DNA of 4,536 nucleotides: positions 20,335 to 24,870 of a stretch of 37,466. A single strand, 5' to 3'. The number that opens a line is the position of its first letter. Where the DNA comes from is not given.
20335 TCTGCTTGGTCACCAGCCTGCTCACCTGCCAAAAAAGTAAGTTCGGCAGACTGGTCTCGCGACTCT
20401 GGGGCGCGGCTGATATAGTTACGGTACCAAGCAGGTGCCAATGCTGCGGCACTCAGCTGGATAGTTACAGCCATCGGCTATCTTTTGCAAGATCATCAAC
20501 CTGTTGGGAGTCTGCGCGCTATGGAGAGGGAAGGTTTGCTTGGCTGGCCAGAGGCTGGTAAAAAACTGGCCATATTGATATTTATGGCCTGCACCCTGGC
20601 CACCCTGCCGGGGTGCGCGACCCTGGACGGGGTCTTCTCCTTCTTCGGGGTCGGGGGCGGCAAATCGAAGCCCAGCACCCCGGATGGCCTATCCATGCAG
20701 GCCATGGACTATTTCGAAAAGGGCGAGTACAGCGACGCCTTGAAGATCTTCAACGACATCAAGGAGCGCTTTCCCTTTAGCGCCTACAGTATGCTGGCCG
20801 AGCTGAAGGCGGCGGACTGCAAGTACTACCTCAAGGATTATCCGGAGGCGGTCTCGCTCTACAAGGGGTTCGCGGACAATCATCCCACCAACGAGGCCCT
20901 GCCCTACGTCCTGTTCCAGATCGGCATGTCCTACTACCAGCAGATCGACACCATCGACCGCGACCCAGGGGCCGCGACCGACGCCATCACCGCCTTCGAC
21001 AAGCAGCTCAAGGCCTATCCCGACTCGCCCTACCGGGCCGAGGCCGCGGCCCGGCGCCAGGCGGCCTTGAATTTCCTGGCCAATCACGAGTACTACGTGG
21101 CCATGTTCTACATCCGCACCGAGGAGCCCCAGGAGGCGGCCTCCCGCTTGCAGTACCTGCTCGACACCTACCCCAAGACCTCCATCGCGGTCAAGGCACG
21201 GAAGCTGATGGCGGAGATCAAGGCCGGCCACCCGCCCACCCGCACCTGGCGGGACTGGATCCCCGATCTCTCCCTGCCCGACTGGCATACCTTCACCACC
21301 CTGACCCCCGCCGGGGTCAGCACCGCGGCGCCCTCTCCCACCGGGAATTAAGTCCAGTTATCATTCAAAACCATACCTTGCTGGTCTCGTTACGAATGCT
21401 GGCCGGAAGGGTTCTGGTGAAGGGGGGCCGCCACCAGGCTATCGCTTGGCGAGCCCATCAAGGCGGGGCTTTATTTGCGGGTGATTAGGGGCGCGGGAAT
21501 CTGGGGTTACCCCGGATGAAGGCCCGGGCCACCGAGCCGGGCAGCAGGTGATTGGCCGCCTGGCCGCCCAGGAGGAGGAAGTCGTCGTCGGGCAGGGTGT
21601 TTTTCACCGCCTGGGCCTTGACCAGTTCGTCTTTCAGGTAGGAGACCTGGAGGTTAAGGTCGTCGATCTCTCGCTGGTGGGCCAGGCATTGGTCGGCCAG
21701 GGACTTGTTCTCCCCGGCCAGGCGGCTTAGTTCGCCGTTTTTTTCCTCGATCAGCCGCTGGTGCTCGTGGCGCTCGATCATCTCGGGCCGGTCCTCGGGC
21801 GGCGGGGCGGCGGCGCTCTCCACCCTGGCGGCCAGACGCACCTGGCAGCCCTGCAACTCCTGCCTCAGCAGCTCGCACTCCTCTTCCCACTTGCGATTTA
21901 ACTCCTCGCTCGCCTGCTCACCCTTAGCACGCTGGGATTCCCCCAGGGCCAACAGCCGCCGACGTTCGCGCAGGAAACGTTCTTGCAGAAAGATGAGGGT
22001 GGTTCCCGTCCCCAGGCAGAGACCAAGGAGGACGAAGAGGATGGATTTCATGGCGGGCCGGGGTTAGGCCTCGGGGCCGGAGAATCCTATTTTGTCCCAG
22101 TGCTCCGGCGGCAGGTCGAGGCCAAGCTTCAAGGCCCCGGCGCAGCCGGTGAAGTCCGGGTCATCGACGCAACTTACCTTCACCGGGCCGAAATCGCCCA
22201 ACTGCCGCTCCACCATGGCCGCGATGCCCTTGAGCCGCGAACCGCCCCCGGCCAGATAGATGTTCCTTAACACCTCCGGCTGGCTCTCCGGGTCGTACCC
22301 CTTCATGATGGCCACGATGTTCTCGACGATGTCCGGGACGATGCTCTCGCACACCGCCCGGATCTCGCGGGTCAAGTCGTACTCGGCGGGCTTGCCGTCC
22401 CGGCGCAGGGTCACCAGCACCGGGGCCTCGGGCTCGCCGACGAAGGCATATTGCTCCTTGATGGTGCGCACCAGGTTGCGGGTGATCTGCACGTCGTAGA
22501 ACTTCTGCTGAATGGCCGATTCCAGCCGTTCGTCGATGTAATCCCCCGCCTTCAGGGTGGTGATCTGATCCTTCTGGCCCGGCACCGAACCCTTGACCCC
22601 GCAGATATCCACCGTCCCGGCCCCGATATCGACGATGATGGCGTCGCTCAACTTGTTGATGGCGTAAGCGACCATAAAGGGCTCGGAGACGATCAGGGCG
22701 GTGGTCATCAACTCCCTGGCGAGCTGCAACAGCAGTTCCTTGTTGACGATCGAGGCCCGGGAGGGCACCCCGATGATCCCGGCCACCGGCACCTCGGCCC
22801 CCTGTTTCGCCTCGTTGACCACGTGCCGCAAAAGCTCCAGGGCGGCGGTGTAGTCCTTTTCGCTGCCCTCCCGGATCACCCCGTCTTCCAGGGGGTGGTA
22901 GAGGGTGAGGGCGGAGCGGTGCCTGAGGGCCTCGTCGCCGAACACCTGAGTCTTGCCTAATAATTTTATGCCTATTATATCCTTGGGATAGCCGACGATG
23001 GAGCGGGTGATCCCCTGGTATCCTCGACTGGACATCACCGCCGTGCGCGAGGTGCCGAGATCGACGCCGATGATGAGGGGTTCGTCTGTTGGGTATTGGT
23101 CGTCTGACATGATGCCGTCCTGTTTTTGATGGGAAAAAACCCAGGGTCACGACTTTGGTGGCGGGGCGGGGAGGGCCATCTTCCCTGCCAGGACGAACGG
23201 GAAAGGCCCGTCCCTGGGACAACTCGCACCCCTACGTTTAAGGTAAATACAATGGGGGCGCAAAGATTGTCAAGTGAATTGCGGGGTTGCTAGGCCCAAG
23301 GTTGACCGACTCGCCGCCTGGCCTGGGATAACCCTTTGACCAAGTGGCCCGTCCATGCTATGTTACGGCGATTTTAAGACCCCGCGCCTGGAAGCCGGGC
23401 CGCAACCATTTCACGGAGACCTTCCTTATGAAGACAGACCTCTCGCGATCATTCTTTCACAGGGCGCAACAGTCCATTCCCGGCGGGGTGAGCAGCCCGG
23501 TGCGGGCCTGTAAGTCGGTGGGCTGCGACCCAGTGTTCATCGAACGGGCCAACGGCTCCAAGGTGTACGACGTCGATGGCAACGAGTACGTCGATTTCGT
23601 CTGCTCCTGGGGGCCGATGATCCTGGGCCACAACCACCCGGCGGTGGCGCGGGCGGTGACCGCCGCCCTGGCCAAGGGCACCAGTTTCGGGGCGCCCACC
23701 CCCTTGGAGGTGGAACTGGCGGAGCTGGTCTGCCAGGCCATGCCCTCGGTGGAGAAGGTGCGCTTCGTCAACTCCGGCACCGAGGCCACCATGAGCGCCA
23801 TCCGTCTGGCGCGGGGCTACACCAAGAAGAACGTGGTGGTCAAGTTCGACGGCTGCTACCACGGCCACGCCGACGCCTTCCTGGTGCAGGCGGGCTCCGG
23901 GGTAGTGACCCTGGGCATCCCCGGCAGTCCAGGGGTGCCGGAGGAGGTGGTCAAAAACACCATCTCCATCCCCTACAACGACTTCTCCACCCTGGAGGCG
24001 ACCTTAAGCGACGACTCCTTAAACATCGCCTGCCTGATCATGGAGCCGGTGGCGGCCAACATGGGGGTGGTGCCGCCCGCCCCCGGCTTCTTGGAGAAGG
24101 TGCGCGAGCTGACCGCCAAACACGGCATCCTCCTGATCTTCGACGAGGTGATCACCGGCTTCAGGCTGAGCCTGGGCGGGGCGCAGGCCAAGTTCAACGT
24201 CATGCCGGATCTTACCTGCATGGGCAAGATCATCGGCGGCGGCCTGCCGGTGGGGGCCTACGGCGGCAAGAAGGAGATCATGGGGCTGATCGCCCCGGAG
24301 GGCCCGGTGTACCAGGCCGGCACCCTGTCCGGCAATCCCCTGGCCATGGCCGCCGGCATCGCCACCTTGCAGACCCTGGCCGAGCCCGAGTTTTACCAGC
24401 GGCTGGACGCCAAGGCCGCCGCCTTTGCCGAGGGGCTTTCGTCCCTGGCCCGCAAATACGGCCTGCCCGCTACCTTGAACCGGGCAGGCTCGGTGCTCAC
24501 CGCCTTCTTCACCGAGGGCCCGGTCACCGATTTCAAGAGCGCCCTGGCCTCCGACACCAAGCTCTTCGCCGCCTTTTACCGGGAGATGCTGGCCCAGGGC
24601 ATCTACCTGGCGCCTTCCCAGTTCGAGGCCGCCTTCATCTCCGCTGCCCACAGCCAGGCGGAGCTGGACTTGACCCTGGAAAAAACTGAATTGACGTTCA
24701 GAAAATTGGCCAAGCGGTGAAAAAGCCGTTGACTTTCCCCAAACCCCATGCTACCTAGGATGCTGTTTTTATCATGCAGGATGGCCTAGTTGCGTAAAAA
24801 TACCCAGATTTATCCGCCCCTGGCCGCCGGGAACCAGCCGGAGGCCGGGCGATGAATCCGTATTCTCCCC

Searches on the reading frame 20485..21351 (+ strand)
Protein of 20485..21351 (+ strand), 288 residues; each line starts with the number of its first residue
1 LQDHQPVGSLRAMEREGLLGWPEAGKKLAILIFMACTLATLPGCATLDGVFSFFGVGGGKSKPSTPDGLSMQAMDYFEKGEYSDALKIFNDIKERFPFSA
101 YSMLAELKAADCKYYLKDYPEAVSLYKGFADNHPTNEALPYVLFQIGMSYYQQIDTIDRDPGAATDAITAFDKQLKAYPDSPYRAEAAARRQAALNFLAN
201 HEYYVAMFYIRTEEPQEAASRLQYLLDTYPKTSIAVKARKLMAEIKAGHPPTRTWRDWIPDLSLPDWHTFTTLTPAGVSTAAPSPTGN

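Call 16: search_protein_families(library=pfam, proteins=[window:20485-21351:+], max_evalue=0.001)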
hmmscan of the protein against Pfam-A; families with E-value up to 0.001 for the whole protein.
window:20485-21351:+ (288 aa): 9 families
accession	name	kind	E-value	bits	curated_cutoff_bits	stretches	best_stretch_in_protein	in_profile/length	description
PF13525.12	YfiO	-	7.9e-35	120.9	25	1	72-245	11-187/203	Outer membrane lipoprotein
PF13174.12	TPR_6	-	1.6e-15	57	26.3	0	105-135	2-32/33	Tetratricopeptide repeat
PF13512.12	TPR_18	-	4.5e-14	53.3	21.9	1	66-190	10-144/145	Tetratricopeptide repeat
PF13428.12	TPR_14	-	1.2e-06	29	23.5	0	72-99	7-34/44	Tetratricopeptide repeat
PF07719.23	TPR_2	-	1.8e-06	28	27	0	67-91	2-26/34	Tetratricopeptide repeat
PF14559.12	TPR_19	-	3.1e-06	27.9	25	0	76-104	35-64/68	Tetratricopeptide repeat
PF12895.13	ANAPC3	-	4.2e-05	24.2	27.2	0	61-127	18-80/82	Anaphase-promoting complex, cyclosome, subunit 3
PF13432.12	TPR_16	-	9.8e-05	23.2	32.7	0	71-136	2-64/65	Tetratricopeptide repeat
PF13424.12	TPR_12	-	0.00082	20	30.1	0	72-127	9-69/77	Tetratricopeptide repeat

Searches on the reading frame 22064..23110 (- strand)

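Call 16: search_protein_families(library=pfam, proteins=[window:22064-23110:-], max_evalue=0.001)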
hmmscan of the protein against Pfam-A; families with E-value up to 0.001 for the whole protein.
window:22064-23110:- (348 aa): 5 families
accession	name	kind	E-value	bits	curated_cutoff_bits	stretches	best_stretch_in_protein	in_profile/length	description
PF06723.19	MreB_Mbl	-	2.8e-22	79.4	27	1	14-326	4-315/327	MreB/Mbl protein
PF00022.25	Actin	-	9.8e-10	38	27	1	37-207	32-194/410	Actin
PF25229.1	Salactin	-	2.8e-05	23.8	27.1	1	14-329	4-330/335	Salactin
PF25216.1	Volactin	-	6.3e-05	23.1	35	1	48-327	52-318/321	Volactin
PF22128.2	Alp7A_like_C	-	0.00013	22.3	22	1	157-294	2-130/156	Alp7A C-terminal domain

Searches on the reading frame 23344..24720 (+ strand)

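Call 16: search_protein_families(library=pfam, proteins=[window:23344-24720:+], max_evalue=0.001)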
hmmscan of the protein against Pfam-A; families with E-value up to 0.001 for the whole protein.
window:23344-24720:+ (458 aa): 2 families
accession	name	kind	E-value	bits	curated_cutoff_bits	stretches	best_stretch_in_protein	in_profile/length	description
PF00202.27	Aminotran_3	-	3.2e-79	266.9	30.5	1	63-423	10-372/403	Aminotransferase class-III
PF00155.27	Aminotran_1_2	-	4.8e-05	23.2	19.7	1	211-428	127-337/361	Aminotransferase class I and II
